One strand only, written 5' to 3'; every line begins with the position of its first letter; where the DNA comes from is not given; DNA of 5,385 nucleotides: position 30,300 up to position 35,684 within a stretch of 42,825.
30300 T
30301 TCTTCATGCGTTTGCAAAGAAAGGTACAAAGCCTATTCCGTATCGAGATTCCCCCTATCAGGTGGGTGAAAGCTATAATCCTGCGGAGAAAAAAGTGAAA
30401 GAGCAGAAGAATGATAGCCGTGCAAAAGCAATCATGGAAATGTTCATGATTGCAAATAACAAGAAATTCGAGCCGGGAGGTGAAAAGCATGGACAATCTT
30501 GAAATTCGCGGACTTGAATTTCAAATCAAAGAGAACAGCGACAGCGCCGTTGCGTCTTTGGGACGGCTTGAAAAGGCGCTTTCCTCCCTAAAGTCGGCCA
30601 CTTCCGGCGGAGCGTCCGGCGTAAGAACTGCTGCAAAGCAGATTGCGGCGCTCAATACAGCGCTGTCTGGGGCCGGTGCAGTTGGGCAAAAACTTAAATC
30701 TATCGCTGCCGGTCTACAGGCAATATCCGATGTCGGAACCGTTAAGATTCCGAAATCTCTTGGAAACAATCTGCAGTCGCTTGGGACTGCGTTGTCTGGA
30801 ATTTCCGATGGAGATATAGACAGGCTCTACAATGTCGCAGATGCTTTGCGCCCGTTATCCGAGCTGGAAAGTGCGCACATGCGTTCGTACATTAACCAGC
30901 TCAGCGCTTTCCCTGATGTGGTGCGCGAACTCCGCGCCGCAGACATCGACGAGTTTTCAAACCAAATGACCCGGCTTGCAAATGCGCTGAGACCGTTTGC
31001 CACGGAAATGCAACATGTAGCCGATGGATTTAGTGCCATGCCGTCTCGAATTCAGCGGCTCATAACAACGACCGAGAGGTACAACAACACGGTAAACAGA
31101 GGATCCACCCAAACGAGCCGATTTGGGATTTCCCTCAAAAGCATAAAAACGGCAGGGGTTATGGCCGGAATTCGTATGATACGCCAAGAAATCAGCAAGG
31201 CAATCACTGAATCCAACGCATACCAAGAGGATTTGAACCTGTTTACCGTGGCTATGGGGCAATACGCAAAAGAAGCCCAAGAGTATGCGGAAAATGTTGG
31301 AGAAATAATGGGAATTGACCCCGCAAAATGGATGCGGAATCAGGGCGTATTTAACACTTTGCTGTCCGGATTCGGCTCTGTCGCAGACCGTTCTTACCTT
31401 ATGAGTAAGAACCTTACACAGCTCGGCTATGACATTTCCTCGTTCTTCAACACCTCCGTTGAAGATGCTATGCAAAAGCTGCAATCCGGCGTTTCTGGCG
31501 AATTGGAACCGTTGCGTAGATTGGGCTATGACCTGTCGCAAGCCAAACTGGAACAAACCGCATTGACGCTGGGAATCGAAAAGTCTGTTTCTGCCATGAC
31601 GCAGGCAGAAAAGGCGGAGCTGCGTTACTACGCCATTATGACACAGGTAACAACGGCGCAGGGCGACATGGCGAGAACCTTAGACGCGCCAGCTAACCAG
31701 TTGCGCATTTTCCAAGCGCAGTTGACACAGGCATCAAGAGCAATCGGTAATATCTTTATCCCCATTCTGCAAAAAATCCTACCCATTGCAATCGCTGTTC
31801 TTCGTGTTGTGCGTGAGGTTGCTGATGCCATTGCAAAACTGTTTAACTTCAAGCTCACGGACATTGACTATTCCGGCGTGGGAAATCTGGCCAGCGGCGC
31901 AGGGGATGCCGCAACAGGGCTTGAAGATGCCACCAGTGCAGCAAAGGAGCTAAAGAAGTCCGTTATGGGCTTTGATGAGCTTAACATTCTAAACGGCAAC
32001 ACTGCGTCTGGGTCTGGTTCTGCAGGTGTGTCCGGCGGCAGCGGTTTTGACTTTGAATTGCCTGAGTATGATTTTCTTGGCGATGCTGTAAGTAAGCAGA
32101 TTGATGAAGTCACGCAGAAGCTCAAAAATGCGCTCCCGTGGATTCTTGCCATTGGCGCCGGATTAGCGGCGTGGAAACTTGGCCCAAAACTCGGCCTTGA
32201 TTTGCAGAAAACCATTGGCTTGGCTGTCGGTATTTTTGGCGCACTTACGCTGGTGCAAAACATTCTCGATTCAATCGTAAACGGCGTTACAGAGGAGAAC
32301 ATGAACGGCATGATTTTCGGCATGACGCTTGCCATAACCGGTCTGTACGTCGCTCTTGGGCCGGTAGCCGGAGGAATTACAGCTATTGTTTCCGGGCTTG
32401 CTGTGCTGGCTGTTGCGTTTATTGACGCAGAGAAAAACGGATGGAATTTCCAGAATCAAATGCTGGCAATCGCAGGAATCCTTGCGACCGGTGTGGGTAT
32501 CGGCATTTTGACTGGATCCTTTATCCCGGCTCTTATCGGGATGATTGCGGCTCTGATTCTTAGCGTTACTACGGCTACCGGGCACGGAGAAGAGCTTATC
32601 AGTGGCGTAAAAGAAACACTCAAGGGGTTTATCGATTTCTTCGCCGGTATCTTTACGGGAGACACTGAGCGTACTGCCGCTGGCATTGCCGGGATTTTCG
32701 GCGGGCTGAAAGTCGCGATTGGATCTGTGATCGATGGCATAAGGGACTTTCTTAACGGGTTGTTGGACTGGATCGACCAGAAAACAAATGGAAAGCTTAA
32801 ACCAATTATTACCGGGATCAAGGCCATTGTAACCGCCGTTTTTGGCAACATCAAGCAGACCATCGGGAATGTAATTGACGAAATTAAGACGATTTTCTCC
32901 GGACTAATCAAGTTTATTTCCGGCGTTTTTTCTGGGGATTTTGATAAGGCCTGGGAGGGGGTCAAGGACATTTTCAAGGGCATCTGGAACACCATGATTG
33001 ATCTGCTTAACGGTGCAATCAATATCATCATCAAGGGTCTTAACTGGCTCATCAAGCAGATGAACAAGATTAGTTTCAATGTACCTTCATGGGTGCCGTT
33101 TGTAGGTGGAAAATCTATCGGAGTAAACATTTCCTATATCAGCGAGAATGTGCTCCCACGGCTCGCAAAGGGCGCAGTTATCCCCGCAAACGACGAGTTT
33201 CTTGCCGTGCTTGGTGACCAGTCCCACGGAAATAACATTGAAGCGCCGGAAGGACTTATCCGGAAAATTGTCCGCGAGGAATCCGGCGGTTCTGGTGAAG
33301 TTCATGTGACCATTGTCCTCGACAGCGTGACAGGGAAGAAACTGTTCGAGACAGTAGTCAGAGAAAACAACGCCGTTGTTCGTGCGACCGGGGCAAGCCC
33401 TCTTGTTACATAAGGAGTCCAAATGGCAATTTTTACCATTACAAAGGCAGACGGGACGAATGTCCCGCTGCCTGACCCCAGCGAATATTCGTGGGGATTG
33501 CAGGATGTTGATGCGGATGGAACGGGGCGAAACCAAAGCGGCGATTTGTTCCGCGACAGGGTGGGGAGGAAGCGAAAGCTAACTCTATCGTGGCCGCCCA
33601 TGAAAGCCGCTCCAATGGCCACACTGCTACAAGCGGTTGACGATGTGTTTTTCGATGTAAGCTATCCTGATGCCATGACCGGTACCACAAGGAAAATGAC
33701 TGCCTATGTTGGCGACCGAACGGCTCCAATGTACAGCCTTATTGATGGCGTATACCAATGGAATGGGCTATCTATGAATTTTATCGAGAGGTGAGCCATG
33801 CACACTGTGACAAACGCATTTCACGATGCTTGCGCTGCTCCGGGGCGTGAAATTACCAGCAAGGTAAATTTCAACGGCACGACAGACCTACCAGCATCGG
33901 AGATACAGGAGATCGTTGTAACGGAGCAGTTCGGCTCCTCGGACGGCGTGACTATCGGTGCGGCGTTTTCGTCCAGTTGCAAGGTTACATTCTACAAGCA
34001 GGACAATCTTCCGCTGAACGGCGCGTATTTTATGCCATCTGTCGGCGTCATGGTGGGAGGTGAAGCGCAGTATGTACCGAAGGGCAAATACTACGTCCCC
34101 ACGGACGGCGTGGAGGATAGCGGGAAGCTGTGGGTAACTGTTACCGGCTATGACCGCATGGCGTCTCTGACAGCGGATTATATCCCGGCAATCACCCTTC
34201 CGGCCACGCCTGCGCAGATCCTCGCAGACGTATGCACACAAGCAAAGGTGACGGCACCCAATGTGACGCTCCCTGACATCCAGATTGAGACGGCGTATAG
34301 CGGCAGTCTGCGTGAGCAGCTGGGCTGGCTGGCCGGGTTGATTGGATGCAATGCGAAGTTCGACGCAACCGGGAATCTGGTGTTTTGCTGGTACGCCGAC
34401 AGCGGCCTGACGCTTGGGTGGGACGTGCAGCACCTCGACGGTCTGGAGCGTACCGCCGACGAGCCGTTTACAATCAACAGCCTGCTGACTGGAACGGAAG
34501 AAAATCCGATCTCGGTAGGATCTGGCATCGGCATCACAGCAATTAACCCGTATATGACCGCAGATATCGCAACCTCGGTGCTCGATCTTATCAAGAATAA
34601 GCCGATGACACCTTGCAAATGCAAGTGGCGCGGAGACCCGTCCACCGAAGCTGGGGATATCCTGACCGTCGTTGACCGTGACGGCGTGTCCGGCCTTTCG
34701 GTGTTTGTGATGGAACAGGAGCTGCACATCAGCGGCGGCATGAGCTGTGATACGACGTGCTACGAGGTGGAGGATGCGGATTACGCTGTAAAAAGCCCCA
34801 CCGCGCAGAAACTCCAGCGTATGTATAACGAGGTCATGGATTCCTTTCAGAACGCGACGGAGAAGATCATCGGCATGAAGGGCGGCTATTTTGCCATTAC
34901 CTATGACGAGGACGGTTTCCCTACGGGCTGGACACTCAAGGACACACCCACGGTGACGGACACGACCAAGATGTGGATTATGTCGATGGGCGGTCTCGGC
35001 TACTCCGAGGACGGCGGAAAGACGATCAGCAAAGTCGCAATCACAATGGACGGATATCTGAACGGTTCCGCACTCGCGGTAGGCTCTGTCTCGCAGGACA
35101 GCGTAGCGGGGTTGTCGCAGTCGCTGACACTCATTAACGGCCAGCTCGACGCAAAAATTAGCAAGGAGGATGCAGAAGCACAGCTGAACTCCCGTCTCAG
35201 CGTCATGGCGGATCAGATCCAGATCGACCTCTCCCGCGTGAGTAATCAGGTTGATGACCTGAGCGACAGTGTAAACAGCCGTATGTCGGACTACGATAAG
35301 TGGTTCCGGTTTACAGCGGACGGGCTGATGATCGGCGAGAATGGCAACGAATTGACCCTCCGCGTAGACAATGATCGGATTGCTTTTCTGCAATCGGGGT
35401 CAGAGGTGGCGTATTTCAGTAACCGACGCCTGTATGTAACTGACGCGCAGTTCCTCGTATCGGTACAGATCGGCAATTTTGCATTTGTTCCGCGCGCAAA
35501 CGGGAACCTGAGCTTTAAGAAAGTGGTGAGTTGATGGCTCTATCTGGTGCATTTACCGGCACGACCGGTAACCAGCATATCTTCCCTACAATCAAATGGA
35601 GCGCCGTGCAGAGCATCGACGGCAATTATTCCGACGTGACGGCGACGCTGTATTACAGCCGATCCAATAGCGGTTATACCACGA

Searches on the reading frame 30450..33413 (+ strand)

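Call 12: search_protein_families(library=phrogs, max_evalue=0.001, proteins=[window:30450-33413:+])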
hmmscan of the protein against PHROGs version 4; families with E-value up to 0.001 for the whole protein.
window:30450-33413:+ (987 aa): 14 families
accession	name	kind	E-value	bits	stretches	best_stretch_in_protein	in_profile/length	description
phrog_1535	-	tail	1.7e-83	282.5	3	95-673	111-616/1152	tail length tape measure protein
phrog_28918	-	unknown function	2.2e-43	149.2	1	259-524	41-330/1445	-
phrog_167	-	tail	3.7e-16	59.1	2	35-722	197-716/1555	tail length tape measure protein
phrog_31409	-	tail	1.3e-15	58.3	1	200-502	21-327/365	tail length tape measure protein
phrog_58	-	tail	1.2e-14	54.7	1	224-866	300-888/1544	tail length tape measure protein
phrog_991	-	tail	3.9e-14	52.2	1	331-914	455-858/1966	tail length tape measure protein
phrog_23464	-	unknown function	1.2e-13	51.7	1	783-965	353-516/539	-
phrog_1272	-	tail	1.3e-13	50.7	1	421-865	532-878/1606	tail length tape measure protein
phrog_4200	-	tail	4e-09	36.5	1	590-873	346-570/732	tail length tape measure protein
phrog_4070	-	tail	2.7e-08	33.4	1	721-944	230-460/989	tail length tape measure protein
phrog_28083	-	unknown function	4.4e-07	29.8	1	235-440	212-415/830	-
phrog_17020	-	unknown function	5.2e-06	26.9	1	693-875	24-218/353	-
phrog_5493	-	tail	8.4e-06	25.3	1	375-874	442-862/1102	tail length tape measure protein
phrog_4372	-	tail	0.00027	19.5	0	618-875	1004-1248/1681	tail length tape measure protein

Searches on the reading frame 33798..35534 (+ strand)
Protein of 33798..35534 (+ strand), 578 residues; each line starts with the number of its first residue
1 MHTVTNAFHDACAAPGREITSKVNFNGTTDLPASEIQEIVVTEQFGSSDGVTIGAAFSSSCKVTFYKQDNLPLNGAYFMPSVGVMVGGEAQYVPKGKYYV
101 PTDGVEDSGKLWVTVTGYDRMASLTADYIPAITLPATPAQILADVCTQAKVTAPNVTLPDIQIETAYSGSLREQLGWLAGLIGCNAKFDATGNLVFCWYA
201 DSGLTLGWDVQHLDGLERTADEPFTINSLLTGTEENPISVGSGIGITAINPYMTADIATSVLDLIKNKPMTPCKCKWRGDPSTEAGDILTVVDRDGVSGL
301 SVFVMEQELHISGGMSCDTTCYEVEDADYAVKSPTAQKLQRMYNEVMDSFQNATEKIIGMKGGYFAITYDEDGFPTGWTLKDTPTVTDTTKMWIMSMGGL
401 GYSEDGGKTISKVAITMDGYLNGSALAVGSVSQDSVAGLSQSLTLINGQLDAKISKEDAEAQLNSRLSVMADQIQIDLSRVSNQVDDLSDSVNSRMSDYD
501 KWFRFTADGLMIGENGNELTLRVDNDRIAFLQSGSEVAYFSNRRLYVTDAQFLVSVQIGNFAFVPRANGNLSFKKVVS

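Call 12: search_protein_families(library=phrogs, max_evalue=0.001, proteins=[window:33798-35534:+])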
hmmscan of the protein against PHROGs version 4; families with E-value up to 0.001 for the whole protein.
window:33798-35534:+ (578 aa): 14 families
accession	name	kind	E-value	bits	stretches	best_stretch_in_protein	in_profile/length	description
phrog_6616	-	tail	9.6e-27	94.3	1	1-408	1-438/991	tail protein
phrog_18110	-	unknown function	1.2e-14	54.8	1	439-576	389-532/567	-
phrog_22212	-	unknown function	2.4e-12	46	1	3-297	3-316/1655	-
phrog_588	-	tail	1.3e-11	44.6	1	473-565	839-935/955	tail fiber protein and host specificity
phrog_1885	-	tail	3.7e-11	42.7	1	403-576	863-1032/1033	minor tail protein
phrog_9680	-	moron, auxiliary metabolic gene and host takeover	4.5e-11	43.3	1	35-317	31-319/471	host range and adsorption protein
phrog_10693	-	moron, auxiliary metabolic gene and host takeover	1.8e-09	37.4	1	479-561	1118-1199/1219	host range and adsorption protein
phrog_5555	-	tail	3.9e-09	36.4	1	338-438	360-454/788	tail protein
phrog_9886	-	unknown function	1.5e-08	33.9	1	326-484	364-531/940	-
phrog_32308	-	unknown function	1.6e-08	34.1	1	7-310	7-334/709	-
phrog_1067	-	head and packaging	1.9e-07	31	1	348-451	378-489/991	minor head protein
phrog_18190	-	unknown function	2.4e-06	27.2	0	23-127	21-126/723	-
phrog_13879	-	unknown function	4.7e-05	22.8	0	254-320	479-542/571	-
phrog_8704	-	tail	0.00047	18.6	1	454-562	1589-1699/1719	tail protein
